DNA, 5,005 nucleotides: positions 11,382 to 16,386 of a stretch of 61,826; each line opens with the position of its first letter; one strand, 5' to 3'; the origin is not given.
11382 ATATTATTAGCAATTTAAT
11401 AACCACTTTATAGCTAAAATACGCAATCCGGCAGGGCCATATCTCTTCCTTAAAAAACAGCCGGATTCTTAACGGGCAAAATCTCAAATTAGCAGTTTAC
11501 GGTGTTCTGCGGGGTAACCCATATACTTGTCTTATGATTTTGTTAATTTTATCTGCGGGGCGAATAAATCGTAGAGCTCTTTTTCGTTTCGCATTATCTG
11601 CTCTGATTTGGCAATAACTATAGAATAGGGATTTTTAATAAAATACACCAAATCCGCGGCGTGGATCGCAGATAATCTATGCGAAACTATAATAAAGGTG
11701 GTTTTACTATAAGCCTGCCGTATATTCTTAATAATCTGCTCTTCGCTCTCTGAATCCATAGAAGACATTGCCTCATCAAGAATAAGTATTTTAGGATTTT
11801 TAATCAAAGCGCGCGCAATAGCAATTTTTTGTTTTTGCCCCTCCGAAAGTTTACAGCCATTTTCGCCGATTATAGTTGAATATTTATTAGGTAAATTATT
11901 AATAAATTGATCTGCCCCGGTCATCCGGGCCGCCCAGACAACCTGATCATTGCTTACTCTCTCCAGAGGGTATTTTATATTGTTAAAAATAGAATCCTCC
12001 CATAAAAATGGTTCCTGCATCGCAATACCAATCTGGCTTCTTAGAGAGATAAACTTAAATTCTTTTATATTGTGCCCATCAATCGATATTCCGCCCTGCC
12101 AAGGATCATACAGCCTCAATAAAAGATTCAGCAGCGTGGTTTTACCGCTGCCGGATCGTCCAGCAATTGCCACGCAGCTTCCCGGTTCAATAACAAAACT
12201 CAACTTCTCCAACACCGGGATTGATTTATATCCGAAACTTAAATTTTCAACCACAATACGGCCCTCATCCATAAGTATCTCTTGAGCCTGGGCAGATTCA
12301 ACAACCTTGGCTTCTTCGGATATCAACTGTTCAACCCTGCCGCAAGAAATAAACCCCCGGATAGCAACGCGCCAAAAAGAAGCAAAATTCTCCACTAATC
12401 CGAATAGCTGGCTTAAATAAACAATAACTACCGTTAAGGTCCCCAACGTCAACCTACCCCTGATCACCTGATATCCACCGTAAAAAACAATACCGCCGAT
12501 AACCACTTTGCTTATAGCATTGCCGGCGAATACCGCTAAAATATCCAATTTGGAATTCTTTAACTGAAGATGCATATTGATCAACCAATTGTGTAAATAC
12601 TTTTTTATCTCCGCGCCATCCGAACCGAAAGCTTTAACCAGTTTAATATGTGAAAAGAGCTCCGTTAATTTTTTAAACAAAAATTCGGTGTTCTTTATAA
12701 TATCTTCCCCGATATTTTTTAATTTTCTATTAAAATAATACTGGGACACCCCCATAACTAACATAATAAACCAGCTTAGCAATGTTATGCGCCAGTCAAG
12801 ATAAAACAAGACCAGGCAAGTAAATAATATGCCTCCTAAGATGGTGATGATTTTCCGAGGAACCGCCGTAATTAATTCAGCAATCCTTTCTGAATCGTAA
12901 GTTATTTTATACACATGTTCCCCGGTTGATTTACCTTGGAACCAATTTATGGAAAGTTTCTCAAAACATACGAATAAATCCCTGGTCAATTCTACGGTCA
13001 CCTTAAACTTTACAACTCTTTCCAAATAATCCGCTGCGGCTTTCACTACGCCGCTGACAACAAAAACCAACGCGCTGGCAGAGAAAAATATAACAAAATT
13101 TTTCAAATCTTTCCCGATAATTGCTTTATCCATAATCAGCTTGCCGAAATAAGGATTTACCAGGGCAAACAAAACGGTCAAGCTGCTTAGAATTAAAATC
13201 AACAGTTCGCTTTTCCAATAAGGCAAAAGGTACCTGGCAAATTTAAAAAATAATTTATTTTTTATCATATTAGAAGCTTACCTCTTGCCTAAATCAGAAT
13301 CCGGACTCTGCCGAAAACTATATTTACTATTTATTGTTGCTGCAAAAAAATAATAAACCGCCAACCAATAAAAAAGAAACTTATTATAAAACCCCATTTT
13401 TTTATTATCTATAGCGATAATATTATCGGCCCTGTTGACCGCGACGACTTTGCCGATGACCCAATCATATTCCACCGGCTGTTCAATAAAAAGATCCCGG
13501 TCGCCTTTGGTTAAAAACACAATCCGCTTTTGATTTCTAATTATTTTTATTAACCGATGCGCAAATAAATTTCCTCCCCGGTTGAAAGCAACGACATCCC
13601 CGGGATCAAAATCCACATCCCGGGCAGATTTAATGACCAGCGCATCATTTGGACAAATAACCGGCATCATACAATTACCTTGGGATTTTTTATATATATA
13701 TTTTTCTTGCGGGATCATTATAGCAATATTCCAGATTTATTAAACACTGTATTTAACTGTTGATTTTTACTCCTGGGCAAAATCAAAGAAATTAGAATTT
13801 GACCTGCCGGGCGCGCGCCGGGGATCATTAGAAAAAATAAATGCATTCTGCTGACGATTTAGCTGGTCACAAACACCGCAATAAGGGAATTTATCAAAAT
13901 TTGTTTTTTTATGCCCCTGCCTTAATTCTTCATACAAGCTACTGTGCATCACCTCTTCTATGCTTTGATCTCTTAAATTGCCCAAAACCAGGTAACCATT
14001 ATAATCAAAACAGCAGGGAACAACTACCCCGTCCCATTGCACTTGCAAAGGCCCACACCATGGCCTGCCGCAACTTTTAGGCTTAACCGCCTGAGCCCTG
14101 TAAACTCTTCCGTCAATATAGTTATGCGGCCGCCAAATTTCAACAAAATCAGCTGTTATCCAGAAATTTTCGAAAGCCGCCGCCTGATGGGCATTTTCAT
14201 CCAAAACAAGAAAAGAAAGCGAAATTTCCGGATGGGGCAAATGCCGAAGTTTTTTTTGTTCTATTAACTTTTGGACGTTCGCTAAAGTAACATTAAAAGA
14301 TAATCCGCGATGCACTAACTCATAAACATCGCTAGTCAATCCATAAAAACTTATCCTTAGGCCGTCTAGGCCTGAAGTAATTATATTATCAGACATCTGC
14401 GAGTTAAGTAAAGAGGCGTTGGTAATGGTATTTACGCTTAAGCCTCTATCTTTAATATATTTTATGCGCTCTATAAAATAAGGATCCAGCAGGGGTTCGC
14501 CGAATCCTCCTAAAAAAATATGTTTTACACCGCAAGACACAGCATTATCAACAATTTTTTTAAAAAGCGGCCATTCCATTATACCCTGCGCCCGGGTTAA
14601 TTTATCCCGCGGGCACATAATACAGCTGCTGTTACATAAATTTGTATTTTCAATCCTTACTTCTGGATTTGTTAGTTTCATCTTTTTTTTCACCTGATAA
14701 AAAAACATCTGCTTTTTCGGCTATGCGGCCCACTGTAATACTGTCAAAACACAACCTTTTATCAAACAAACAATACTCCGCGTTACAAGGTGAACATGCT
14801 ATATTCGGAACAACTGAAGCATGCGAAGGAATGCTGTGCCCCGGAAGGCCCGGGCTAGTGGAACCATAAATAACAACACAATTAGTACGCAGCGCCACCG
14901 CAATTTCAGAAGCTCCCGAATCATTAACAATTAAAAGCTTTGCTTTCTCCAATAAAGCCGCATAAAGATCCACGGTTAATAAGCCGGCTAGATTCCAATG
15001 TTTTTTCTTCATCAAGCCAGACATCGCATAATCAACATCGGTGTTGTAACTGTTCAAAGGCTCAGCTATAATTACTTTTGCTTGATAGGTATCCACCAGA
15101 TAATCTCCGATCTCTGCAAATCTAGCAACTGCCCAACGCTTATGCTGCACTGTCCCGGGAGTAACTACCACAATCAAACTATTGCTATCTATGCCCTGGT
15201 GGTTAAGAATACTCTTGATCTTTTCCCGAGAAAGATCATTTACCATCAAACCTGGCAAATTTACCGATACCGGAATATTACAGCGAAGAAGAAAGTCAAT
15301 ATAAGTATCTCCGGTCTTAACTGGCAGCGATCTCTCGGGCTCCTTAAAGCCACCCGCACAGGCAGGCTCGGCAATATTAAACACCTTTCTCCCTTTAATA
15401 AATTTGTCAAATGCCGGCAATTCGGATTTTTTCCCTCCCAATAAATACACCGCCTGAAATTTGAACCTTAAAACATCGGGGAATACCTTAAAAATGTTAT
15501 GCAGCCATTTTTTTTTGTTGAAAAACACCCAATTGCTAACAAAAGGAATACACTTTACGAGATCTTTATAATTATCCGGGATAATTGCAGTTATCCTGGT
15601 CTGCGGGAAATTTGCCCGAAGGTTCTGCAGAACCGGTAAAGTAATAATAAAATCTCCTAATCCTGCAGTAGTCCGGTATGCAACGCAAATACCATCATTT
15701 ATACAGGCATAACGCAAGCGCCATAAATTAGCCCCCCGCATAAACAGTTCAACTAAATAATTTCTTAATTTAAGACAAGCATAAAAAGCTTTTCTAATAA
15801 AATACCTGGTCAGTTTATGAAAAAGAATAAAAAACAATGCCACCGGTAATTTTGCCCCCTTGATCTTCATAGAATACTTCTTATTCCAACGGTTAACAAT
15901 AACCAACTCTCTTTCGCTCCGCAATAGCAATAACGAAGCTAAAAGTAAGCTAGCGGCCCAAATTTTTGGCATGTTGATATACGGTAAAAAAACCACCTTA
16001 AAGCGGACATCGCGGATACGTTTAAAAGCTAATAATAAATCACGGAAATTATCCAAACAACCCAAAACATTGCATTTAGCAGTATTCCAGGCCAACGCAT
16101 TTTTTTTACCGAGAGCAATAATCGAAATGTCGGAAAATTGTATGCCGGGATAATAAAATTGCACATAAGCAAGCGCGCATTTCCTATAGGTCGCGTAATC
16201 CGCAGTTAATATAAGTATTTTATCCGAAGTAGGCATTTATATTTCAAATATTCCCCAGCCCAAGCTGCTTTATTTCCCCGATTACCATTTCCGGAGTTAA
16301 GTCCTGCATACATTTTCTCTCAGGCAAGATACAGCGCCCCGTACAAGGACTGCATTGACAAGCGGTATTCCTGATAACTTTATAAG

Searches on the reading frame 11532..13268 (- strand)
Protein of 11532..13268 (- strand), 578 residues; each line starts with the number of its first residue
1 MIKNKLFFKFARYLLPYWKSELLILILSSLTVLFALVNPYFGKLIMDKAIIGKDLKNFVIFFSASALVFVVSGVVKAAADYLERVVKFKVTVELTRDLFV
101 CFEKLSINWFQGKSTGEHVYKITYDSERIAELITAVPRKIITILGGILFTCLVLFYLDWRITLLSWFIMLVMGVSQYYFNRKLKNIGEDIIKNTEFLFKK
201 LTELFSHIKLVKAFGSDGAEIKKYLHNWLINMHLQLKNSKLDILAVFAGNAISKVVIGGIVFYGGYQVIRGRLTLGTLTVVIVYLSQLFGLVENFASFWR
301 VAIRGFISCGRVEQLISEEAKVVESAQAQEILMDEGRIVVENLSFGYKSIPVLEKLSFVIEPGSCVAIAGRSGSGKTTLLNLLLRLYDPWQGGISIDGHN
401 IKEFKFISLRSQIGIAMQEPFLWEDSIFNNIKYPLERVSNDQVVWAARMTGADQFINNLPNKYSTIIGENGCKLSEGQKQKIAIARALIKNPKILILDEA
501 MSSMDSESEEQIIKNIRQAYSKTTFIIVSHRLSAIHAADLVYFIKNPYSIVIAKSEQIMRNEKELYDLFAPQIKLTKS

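Call 9: search_protein_families(library=pfam, proteins=[window:11532-13268:-], max_evalue=0.01)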
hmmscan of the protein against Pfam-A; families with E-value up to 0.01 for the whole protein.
window:11532-13268:- (578 aa): 10 families
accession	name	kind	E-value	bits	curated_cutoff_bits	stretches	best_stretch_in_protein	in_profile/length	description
PF00664.28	ABC_membrane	-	3e-33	116.1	28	1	23-291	3-273/274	ABC transporter transmembrane region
PF00005.33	ABC_tran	-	5.9e-32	111.6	25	1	353-501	1-136/137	ABC transporter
PF02463.25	SMC_N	-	8.6e-06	25.8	40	1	394-544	111-211/220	RecF/RecN/SMC N terminal domain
PF13304.12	AAA_21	-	4.1e-05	24.2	27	0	366-392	2-26/304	AAA domain, putative AbiEii toxin, Type IV TA system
PF13401.12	AAA_22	-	0.0002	22.1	27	1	363-508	5-100/130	AAA domain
PF25199.1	nSTAND_NTPase5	-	0.0018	18.6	34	0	363-380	41-58/145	Novel STAND NTPase 5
PF03193.22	RsgA_GTPase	-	0.002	18.4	30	1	328-386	72-129/174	RsgA GTPase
PF13604.12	AAA_30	-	0.0032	17.7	27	0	364-388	19-43/191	AAA domain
PF20720.3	nSTAND3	-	0.0035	17.5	27.2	0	360-389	14-43/155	Novel STAND NTPase 3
PF07693.20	KAP_NTPase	-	0.0037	17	20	0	361-388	18-45/293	KAP family P-loop domain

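Call 73: search_protein_families(library=ncbifam, proteins=[window:11532-13268:-], max_evalue=0.00001)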
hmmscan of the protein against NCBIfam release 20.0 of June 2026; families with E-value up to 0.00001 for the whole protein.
window:11532-13268:- (578 aa): 184 families (the best 25 are shown)
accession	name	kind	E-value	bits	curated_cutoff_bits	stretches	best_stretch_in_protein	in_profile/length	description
TIGR02203.1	MsbA_lipidA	equivalog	6.6e-94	315.4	602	1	14-544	5-541/572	lipid A export permease/ATP-binding protein MsbA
TIGR00958.1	3a01208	subfamily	1.5e-93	314.3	874.6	1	7-566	149-707/711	antigen peptide transporter 2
NF045513.1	HepA_fam_ABC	equivalog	2.7e-85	287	725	1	25-546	59-583/610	heterocyst formation ABC transporter subunit HepA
TIGR02204.1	MsbA_rel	hypoth_equivalog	5.6e-84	282.8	780.4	1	9-569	8-571/576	ABC transporter, permease/ATP-binding protein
TIGR01846.1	type_I_sec_HlyB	subfamily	1e-82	278.5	725.55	1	15-570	135-690/694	type I secretion system permease/ATPase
NF052233.1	CphA_assoc_ABC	equivalog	1.4e-82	278.3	880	1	7-575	172-746/766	cyanophycin metabolism-associated ABC transporter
TIGR03375.1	type_I_sec_LssB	subfamily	2.7e-82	277.1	693.1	1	10-547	140-677/696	type I secretion system permease/ATPase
NF008381.0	PRK11176.1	equivalog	1.7e-81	274.3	867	1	29-551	40-558/582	lipid A ABC transporter ATP-binding protein/permease MsbA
NF010178.0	PRK13657.1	equivalog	7e-74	249.3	733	1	12-568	12-566/588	glucan ABC transporter ATP-binding protein/ permease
TIGR03796.1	NHLM_micro_ABC1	equivalog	1.6e-73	248.1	853.3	1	21-544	156-684/710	NHLP family bacteriocin export ABC transporter peptidase/permease/ATPase subunit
NF008055.0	PRK10789.1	equivalog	1.1e-72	245.4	845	1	5-558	2-557/590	SmdA family multidrug ABC transporter permease/ATP-binding protein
TIGR03797.1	NHLM_micro_ABC2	equivalog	8.1e-69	232.8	709.4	1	22-563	139-676/686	NHLP bacteriocin export ABC transporter permease/ATPase subunit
TIGR02857.1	CydD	equivalog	4.7e-66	223.8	435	1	25-541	9-526/529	thiol reductant ABC exporter subunit CydD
TIGR01192.1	chvA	subfamily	2.3e-62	211.4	585.4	1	19-559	18-557/585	glucan export ABC transporter ATP-binding protein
NF008364.0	PRK11160.1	equivalog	3.3e-59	201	630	1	42-568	40-571/575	heme ABC transporter ATP-binding protein/permease CydC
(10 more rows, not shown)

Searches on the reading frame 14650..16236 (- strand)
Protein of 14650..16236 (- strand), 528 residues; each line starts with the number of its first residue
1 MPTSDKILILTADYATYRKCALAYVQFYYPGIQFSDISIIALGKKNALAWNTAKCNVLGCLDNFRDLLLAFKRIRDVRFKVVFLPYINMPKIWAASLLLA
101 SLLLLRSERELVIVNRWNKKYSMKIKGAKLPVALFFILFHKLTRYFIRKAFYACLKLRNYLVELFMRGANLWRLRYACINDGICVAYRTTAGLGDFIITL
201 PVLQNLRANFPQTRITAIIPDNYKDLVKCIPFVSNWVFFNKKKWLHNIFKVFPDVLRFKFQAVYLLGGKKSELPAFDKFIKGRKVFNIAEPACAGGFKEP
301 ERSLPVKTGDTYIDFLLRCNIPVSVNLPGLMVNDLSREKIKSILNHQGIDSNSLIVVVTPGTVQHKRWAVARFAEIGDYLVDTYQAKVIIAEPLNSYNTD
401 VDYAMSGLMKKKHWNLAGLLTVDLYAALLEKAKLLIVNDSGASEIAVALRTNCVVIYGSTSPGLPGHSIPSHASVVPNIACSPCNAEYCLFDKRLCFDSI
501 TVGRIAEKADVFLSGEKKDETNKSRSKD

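Call 9: search_protein_families(library=pfam, proteins=[window:14650-16236:-], max_evalue=0.01)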
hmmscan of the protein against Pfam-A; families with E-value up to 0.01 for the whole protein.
window:14650-16236:- (528 aa): 1 family
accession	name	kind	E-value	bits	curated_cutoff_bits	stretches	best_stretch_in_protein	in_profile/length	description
PF01075.23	Glyco_transf_9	-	4.8e-15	56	22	1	347-493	99-245/247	Glycosyltransferase family 9 (heptosyltransferase)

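Call 73: search_protein_families(library=ncbifam, proteins=[window:14650-16236:-], max_evalue=0.00001)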
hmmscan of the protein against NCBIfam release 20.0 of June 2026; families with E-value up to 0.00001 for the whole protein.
window:14650-16236:- (528 aa): 6 families
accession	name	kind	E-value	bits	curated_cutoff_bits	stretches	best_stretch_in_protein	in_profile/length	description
TIGR02195.1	heptsyl_trn_II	equivalog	2.8e-20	72.7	134.6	1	193-510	10-335/339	lipopolysaccharide heptosyltransferase II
TIGR02201.1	heptsyl_trn_III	equivalog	2.9e-14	52.9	170.2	1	331-460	161-289/344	putative lipopolysaccharide heptosyltransferase III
TIGR02193.1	heptsyl_trn_I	equivalog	3.4e-14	52.8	185.3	1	351-480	179-304/320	lipopolysaccharide heptosyltransferase I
NF007742.0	PRK10422.1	equivalog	1.1e-12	47.4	467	1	336-461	168-292/352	lipopolysaccharide core heptosyltransferase RfaQ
NF008162.0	PRK10916.1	equivalog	3.3e-10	39.7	569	1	321-464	151-294/348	ADP-heptose--LPS heptosyltransferase RfaF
NF008204.0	PRK10964.1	equivalog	6.1e-07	28.9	437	0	343-466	169-288/322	lipopolysaccharide heptosyltransferase RfaC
